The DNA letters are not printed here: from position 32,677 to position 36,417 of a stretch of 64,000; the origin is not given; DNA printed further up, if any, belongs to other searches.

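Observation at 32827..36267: ECF sigma factor fused in-frame to a TM helix and about 900 aa of extracytoplasmic carboxypeptidase-regulatory-like repeats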

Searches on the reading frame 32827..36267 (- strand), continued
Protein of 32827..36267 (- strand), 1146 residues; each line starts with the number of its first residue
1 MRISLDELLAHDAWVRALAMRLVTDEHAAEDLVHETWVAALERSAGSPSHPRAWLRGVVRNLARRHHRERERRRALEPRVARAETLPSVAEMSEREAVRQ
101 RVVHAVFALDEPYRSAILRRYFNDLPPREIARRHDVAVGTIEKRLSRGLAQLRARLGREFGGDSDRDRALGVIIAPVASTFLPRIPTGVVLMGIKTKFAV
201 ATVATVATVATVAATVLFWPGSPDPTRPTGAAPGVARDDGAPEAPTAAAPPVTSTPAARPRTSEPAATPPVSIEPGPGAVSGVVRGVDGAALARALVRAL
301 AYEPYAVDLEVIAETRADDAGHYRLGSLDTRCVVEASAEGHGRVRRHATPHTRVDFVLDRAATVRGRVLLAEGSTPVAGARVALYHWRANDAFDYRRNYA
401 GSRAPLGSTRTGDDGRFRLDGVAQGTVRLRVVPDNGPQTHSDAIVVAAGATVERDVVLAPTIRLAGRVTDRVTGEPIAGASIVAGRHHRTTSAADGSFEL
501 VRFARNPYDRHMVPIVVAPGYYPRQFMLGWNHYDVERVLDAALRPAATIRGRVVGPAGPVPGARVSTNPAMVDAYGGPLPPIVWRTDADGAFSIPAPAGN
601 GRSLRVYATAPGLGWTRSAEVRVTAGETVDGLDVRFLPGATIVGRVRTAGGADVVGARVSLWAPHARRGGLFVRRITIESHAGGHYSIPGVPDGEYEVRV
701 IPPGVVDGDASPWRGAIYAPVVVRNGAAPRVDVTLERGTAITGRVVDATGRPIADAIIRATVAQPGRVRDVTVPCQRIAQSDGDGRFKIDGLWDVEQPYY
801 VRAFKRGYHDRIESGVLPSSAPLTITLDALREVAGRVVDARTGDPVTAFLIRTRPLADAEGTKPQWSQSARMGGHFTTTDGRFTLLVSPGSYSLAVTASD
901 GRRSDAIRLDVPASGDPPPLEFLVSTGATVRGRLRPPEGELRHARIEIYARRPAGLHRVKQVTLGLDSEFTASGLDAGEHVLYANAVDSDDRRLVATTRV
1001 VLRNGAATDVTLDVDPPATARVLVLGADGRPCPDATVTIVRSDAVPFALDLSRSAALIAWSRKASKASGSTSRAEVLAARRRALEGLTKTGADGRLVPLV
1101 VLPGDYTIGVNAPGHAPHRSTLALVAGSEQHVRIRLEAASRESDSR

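Call 77: find_encoding_contigs(protein=P0006, flank=7000, max_places=1)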
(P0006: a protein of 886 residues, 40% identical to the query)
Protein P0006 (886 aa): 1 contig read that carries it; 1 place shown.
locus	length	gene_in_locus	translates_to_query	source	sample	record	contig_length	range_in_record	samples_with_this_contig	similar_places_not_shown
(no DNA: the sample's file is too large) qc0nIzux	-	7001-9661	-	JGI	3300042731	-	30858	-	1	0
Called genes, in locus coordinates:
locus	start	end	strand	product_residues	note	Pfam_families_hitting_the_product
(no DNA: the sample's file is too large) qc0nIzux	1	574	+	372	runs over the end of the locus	PF13481:AAA_25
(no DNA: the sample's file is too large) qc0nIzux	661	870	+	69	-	-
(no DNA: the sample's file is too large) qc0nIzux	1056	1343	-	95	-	-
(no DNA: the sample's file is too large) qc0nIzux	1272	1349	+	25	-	-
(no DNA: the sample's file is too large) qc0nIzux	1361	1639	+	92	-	-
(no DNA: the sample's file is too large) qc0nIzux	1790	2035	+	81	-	-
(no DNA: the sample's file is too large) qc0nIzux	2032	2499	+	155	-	PF11149:DUF2924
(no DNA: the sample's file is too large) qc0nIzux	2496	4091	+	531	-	PF00239:Resolvase, PF07508:Recombinase, PF13408:Zn_ribbon_recom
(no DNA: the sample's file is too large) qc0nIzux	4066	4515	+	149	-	-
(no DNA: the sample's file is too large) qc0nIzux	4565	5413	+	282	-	-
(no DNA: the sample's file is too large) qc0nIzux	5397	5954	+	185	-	-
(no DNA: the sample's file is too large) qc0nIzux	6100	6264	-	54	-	-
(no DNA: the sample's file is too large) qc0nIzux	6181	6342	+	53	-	-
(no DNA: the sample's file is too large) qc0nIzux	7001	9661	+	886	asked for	PF04542:Sigma70_r2, PF04545:Sigma70_r4 (weak), PF08281:Sigma70_r4_2 (weak), PF00775:Dioxygenase_C (faint), PF15976:CooC_C (faint), PF13620:CarboxypepD_reg, PF13715:CarbopepD_reg_2 (weak), PF13620:CarboxypepD_reg, +2 more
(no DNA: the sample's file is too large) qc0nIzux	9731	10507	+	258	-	PF13620:CarboxypepD_reg (weak)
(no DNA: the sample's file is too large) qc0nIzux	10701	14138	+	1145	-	PF04542:Sigma70_r2, PF08281:Sigma70_r4_2, PF04545:Sigma70_r4 (weak), PF00775:Dioxygenase_C (faint), PF10670:DUF4198 (faint), PF13620:CarboxypepD_reg (weak), PF13620:CarboxypepD_reg (weak), PF13620:CarboxypepD_reg, +7 more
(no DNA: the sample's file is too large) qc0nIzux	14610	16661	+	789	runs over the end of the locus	PF04545:Sigma70_r4 (weak), PF08281:Sigma70_r4_2, PF10670:DUF4198 (faint), PF13620:CarboxypepD_reg (weak), PF22904:NOMO1-like_2nd (faint)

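Call 78: find_encoding_contigs(protein=P0013, flank=7000, max_places=1)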
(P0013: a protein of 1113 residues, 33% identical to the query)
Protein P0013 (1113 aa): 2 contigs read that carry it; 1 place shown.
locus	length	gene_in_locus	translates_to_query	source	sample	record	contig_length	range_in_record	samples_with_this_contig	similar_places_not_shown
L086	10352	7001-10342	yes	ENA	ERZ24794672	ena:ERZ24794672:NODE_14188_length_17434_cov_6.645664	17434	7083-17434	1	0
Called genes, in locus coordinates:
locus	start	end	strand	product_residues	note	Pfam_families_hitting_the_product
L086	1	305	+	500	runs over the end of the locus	PF00665:rve (weak), PF22483:Mu-transpos_C_2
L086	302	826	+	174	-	PF01695:IstB_IS21, PF13481:AAA_25 (weak), PF13191:AAA_16 (weak), PF20720:nSTAND3 (faint)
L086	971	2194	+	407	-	PF00589:Phage_integrase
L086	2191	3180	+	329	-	PF00589:Phage_integrase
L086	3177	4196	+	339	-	PF02899:Phage_int_SAM_1, PF00589:Phage_integrase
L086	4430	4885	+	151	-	-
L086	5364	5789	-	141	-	-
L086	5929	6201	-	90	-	-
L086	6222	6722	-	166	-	-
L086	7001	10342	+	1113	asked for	PF04542:Sigma70_r2, PF04545:Sigma70_r4 (weak), PF08281:Sigma70_r4_2, PF00775:Dioxygenase_C (faint), PF13620:CarboxypepD_reg (weak), PF13620:CarboxypepD_reg, PF13715:CarbopepD_reg_2 (weak), PF13620:CarboxypepD_reg, +5 more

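Call 79: find_encoding_contigs(protein=P0020, flank=7000, max_places=1)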
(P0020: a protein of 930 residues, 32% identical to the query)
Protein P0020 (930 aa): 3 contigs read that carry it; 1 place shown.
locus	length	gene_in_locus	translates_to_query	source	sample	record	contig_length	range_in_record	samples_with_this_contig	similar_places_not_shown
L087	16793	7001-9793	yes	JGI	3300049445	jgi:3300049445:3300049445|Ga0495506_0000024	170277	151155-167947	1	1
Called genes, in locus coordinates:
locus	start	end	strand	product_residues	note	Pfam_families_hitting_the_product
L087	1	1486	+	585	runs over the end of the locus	PF00390:malic, PF03949:Malic_M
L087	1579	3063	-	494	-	-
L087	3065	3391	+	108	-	-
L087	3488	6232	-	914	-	PF05569:Peptidase_M56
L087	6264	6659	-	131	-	PF01047:MarR (faint), PF03965:Penicillinase_R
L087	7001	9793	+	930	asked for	PF04542:Sigma70_r2, PF04545:Sigma70_r4, PF08281:Sigma70_r4_2, PF00775:Dioxygenase_C (faint), PF13620:CarboxypepD_reg, PF13620:CarboxypepD_reg, PF13715:CarbopepD_reg_2 (weak), PF13620:CarboxypepD_reg, +6 more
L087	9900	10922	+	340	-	PF11383:DUF3187, PF13557:Phenol_MetA_deg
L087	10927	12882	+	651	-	-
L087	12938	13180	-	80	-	-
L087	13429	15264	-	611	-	PF00246:Peptidase_M14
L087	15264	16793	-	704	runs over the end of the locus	PF00246:Peptidase_M14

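Call 80: find_encoding_contigs(protein=P0025, flank=7000, max_places=1)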
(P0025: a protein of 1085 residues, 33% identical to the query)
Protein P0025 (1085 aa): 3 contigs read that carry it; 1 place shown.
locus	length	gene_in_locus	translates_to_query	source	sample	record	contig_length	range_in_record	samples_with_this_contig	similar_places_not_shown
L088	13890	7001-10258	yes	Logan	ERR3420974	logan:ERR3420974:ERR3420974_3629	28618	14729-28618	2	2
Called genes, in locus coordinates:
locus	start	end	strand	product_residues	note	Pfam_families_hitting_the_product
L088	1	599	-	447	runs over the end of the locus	PF01229:Glyco_hydro_39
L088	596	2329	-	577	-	PF13229:Beta_helix (weak)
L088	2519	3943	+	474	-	-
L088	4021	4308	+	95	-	-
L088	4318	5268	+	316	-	PF01839:FG-GAP (faint), PF13517:FG-GAP_3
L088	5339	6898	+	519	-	PF07607:DUF1570 (weak)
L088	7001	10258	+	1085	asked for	PF04542:Sigma70_r2, PF08281:Sigma70_r4_2 (weak), PF00775:Dioxygenase_C (faint), PF02369:Big_1 (faint), PF10670:DUF4198 (faint), PF13620:CarboxypepD_reg (weak), PF13715:CarbopepD_reg_2 (faint), PF13620:CarboxypepD_reg, +9 more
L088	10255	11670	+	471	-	-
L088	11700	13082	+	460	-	-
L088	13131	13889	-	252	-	?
